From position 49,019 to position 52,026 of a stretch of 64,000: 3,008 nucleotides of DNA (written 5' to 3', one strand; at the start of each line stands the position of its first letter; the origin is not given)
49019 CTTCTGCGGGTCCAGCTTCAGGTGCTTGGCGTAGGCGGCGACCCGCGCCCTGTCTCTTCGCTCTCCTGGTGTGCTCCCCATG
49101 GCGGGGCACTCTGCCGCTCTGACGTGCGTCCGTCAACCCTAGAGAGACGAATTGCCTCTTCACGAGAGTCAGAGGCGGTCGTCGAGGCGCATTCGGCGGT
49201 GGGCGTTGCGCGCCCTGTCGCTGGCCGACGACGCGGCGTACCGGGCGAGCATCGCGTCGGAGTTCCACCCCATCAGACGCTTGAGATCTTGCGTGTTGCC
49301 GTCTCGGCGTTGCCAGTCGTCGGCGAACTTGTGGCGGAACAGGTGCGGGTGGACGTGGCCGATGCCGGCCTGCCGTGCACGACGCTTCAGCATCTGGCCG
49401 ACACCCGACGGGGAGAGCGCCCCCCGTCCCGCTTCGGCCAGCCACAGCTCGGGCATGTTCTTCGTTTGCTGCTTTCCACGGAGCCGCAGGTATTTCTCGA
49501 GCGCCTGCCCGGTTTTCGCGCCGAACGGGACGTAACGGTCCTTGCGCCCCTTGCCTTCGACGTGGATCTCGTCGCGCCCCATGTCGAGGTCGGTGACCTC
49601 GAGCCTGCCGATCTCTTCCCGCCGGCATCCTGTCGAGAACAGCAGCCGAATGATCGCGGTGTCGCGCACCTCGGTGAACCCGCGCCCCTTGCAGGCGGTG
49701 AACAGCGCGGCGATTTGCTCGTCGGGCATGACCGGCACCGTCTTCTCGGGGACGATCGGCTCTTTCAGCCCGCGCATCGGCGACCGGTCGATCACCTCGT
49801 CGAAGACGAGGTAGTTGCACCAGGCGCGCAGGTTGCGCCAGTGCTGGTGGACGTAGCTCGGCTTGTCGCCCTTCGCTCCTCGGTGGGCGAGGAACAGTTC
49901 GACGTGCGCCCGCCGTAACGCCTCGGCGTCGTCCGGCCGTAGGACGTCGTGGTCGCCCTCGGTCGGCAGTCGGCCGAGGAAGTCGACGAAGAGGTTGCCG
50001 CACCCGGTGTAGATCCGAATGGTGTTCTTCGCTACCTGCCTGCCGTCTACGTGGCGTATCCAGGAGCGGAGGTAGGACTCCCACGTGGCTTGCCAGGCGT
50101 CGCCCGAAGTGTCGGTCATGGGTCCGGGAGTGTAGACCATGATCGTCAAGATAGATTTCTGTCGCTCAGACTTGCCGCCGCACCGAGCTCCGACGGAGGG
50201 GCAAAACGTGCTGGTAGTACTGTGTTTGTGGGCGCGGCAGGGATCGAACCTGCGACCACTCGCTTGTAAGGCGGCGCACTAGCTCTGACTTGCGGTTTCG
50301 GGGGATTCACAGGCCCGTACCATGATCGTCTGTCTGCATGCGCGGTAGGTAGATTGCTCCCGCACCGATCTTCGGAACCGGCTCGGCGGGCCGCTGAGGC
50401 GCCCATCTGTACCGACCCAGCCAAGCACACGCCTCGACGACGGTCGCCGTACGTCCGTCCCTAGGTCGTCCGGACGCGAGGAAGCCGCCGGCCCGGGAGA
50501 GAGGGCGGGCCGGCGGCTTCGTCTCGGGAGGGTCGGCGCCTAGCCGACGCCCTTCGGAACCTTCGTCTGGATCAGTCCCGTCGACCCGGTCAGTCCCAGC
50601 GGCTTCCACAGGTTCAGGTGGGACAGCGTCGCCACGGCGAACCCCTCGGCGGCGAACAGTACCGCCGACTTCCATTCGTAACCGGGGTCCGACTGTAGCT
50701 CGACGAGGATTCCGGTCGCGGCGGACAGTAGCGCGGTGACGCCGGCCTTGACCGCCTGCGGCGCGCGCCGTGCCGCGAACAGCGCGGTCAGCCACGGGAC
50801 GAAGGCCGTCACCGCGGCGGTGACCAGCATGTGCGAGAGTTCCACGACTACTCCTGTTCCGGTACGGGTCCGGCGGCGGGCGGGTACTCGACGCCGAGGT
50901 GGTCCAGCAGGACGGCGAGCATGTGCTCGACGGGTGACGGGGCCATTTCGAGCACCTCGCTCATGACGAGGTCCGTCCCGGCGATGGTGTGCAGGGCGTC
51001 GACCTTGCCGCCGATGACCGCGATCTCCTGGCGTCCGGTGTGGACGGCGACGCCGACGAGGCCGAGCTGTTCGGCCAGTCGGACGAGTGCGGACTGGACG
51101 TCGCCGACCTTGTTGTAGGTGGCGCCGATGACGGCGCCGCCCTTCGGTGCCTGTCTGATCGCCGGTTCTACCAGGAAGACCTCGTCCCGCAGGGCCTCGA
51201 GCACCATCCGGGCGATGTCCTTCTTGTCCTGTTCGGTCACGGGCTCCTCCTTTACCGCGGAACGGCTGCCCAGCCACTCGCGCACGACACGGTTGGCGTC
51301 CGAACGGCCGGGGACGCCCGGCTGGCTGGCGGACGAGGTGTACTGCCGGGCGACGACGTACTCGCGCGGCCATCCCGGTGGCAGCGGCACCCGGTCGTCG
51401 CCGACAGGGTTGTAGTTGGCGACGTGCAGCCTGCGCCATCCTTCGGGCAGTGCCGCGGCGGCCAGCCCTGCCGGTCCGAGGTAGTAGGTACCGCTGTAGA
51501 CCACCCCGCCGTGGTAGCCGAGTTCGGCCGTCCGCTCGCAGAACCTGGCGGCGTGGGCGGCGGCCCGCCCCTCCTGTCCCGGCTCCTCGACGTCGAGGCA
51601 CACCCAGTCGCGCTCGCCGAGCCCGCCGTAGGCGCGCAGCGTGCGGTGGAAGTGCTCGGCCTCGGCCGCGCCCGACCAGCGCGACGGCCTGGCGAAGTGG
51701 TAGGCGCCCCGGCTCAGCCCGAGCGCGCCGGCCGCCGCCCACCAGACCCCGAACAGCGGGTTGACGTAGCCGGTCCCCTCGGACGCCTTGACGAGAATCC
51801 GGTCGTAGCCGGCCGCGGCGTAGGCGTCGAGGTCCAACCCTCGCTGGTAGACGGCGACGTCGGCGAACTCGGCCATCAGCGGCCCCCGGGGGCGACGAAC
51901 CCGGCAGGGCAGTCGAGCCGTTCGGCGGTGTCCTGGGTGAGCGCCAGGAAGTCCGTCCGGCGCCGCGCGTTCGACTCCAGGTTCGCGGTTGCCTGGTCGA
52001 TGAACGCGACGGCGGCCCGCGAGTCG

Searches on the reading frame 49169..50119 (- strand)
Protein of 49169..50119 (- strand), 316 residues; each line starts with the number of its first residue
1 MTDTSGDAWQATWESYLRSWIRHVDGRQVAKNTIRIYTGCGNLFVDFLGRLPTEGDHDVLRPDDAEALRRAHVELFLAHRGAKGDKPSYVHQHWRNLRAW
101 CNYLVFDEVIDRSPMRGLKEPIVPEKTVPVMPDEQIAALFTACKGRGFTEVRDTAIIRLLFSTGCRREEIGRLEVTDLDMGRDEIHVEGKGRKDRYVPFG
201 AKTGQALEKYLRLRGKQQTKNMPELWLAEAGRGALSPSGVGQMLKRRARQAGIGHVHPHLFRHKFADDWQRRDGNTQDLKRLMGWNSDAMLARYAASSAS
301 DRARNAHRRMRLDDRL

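Call 14: search_protein_families(library=pfam, proteins=[window:49169-50119:-], max_evalue=0.01)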
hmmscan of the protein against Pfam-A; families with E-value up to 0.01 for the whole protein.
window:49169-50119:- (316 aa): 1 family
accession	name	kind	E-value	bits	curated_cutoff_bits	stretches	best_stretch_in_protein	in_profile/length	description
PF00589.27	Phage_integrase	-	5.6e-29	101.6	27.1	1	130-299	2-170/172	Phage integrase family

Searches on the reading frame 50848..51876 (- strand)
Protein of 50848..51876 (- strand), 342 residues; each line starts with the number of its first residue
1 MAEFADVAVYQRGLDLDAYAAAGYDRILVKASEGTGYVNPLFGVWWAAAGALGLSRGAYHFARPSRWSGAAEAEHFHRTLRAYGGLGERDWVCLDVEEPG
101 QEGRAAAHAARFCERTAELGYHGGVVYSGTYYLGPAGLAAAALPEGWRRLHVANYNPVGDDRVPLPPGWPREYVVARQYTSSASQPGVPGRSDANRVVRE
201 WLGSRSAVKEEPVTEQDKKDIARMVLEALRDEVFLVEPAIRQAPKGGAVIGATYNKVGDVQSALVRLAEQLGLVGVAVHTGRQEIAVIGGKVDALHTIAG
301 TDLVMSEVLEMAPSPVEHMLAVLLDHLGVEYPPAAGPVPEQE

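Call 14: search_protein_families(library=pfam, proteins=[window:50848-51876:-], max_evalue=0.01)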
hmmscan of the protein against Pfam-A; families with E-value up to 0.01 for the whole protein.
window:50848-51876:- (342 aa): 1 family
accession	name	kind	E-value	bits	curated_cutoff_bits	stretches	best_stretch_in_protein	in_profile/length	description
PF01183.26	Glyco_hydro_25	-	7.8e-20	72.4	27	1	6-188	2-180/180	Glycosyl hydrolases family 25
